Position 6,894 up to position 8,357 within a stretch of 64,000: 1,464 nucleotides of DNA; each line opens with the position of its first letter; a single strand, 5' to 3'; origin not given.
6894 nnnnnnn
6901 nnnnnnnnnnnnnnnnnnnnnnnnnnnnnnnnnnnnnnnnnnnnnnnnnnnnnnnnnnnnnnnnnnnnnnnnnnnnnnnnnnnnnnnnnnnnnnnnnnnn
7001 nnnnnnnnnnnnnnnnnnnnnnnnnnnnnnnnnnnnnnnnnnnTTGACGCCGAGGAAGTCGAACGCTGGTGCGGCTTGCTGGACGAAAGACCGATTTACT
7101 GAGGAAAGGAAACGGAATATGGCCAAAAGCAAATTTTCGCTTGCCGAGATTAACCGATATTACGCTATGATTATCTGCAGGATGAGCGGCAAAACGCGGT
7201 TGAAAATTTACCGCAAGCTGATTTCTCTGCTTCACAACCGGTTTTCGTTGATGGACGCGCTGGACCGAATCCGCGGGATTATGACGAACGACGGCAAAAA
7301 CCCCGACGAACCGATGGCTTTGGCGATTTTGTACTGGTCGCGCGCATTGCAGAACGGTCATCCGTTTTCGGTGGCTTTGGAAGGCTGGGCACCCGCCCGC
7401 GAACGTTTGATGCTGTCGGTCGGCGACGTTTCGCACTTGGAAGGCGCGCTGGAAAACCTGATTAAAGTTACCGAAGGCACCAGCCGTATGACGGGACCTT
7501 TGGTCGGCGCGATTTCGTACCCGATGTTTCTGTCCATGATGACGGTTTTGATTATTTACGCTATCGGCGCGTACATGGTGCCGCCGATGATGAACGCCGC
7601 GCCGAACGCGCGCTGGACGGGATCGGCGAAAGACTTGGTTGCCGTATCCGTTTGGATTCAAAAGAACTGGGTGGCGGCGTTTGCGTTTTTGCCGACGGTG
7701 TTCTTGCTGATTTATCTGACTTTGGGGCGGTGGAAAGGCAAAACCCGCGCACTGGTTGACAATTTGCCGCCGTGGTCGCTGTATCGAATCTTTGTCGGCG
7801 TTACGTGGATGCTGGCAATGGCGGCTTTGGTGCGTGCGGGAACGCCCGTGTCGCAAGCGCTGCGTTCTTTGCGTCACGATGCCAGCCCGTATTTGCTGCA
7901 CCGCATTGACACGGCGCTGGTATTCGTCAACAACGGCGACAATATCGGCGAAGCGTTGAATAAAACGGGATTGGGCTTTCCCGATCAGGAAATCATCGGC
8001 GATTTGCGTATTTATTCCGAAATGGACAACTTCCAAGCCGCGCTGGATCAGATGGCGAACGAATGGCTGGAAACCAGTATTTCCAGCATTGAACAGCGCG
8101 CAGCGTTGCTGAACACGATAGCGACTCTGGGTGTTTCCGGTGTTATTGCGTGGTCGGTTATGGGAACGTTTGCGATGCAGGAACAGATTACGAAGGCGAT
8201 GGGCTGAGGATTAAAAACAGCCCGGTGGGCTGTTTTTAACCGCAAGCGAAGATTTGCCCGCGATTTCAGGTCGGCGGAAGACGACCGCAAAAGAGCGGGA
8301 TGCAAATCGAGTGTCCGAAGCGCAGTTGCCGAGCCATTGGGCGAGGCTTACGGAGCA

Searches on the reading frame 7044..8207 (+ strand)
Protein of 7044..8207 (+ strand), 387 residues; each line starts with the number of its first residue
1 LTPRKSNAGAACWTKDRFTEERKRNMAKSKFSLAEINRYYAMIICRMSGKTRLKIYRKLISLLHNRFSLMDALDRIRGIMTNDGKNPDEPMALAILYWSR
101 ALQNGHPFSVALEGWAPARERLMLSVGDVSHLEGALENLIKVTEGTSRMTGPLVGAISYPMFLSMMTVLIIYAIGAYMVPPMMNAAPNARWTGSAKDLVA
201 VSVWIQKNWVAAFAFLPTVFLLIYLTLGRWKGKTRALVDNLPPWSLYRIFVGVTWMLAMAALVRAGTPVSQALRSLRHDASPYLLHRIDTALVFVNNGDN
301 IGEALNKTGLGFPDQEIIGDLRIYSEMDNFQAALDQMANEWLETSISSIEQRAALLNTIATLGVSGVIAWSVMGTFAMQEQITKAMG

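Call 4: search_protein_families(library=pfam, proteins=[window:7044-8207:+], max_evalue=0.01)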
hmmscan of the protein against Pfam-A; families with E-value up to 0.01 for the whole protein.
window:7044-8207:+ (387 aa): 1 family
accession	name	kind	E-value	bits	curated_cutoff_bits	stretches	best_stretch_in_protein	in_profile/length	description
PF00482.28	T2SSF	-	3.1e-22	79.3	25.2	2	258-374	4-121/125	Type II secretion system (T2SS), protein F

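Call 5: search_protein_families(library=ncbifam, proteins=[window:7044-8207:+], max_evalue=0.01)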
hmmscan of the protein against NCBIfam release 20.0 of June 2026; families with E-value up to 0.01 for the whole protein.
window:7044-8207:+ (387 aa): 5 families
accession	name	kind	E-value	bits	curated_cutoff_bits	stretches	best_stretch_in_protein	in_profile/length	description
NF007861.0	PRK10573.1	equivalog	5.6e-12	45.4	401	1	25-368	34-380/401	protein transport protein HofC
NF041012.2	T4P_ComGB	equivalog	1.8e-10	40.7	240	1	54-306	5-256/332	competence type IV pilus assembly protein ComGB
TIGR02120.1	GspF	equivalog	1.2e-09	37.9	424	1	45-373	58-388/401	type II secretion system inner membrane protein GspF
NF047826.1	T3SSXpsF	equivalog_domain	7.5e-08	31.6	650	1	70-387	82-405/405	type II secretion system protein XpsF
NF052607.1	T4PiliAsmPilCThrm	equivalog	0.00033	19.8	700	1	103-220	113-236/406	type IV pilus assembly protein PilC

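Call 89: find_homologous_proteins(query=window:7119-8204:+, max_evalue=1e-10)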
Query window:7119-8204:+ (362 aa): 1107 proteins with E <= 1e-10 among 6622 candidates; the best 120 are listed.
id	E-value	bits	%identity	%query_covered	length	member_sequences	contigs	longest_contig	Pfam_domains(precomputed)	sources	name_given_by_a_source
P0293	9.5e-229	776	95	100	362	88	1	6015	PF00482.29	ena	-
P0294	3.2e-212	722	88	100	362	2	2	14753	PF00482.29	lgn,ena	-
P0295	3.4e-212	722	88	100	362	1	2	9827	PF00482.29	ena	-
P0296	1.1e-209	714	87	100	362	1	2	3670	PF00482.29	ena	-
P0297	4.3e-209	712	87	100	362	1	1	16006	PF00482.29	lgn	-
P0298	1.3e-208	710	85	100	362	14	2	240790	PF00482.29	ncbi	-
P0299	2.1e-208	710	86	100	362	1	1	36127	PF00482.29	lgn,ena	-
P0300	2.4e-208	709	86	100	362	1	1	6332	PF00482.29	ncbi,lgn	-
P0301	3.3e-208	709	86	100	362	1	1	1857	PF00482.29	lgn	-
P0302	4.9e-208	708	86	100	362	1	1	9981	PF00482.29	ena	-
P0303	6.2e-208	708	86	100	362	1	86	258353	PF00482.29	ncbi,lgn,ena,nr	ncbi:MAG: type II secretion system F family protein [Alphaproteobacteria bacterium]|nr:type II secre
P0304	6.3e-208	708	86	100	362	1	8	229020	PF00482.29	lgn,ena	-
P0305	7.0e-208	708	86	100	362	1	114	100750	PF00482.29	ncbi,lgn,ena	-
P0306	8.9e-208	708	86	100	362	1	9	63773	PF00482.29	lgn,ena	-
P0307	9.2e-208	707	86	100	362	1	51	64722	PF00482.29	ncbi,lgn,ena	-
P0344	6.4e-201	685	84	99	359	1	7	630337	PF00482.29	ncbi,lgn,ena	-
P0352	2.4e-191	654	80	99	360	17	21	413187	PF00482.29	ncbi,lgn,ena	-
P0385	3.5e-154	531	66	97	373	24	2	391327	PF00482.29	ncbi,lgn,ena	-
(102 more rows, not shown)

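Call 90: find_encoding_contigs(protein=P0344, flank=10000, max_places=1)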
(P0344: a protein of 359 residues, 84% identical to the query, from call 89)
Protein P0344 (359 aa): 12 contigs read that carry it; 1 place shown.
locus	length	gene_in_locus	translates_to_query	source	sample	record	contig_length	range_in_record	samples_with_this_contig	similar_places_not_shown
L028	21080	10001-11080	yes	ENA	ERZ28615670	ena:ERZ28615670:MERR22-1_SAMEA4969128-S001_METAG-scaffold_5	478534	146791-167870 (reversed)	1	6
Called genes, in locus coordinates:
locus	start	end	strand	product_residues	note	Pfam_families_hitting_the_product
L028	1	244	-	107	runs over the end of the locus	PF04956:TrbC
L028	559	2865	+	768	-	-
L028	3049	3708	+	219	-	PF10671:TcpQ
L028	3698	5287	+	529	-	PF00263:Secretin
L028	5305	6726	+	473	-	PF06864:PAP_PilO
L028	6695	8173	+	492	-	-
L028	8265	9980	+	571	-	PF00437:T2SSE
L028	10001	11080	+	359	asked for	PF00482:T2SSF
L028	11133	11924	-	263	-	-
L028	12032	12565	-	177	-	PF00210:Ferritin (weak), PF02915:Rubrerythrin, PF21349:RUBY_RBDX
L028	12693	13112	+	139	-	PF09719:C_GCAxxG_C_C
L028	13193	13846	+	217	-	PF00440:TetR_N, PF09209:CecR_C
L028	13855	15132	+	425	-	PF03349:Toluene_X, PF10677:DUF2490 (faint)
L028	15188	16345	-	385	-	PF01612:DNA_pol_A_exo1, PF00570:HRDC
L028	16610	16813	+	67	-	PF00313:CSD, PF08206:OB_RNB (weak)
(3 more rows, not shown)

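Call 91: find_encoding_contigs(protein=P0385, flank=10000, max_places=1)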
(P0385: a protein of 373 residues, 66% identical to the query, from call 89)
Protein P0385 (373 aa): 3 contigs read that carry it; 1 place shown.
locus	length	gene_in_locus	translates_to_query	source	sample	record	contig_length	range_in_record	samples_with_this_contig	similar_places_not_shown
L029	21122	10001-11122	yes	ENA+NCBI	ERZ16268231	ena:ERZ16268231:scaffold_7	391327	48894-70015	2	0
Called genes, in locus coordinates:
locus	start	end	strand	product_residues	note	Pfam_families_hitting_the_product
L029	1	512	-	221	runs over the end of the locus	-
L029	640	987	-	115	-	PF04956:TrbC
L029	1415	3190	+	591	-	-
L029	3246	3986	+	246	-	PF10671:TcpQ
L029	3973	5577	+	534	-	PF00263:Secretin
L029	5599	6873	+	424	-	PF06864:PAP_PilO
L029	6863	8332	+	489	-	-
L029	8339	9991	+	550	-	PF00437:T2SSE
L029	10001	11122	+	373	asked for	PF00482:T2SSF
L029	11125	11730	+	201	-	PF08805:PilS (weak)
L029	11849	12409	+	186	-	PF05307:Bundlin, PF08805:PilS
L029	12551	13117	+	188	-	PF05307:Bundlin, PF08805:PilS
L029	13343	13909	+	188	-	PF05307:Bundlin, PF08805:PilS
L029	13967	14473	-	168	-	PF06347:SH3_4, PF08239:SH3_3 (faint)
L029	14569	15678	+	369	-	PF01546:Peptidase_M20, PF07687:M20_dimer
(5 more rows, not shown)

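Call 92: find_encoding_contigs(protein=P0352, flank=10000, max_places=1)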
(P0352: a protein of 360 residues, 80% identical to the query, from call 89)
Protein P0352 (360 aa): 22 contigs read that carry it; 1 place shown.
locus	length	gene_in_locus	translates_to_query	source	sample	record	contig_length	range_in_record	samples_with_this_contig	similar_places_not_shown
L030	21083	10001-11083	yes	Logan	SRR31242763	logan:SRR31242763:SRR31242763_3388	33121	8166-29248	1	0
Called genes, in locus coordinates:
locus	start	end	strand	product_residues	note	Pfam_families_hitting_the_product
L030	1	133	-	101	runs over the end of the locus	PF04956:TrbC (weak)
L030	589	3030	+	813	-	-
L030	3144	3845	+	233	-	PF10671:TcpQ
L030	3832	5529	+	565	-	PF00263:Secretin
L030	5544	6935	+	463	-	PF06864:PAP_PilO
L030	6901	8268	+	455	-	-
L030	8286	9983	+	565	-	PF00437:T2SSE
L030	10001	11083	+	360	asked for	PF00482:T2SSF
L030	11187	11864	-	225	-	PF13505:OMP_b-brl, PF05736:OprF (weak), PF10677:DUF2490 (faint), PF02462:Opacity, PF01617:Surface_Ag_2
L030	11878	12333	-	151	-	PF00588:SpoU_methylase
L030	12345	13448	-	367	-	PF01926:MMR_HSR1, PF02421:FeoB_N, PF06071:YchF-GTPase_C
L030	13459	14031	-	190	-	PF01195:Pept_tRNA_hydro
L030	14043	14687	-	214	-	-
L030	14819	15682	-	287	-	PF00582:Usp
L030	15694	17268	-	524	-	PF01636:APH (weak), PF13671:AAA_33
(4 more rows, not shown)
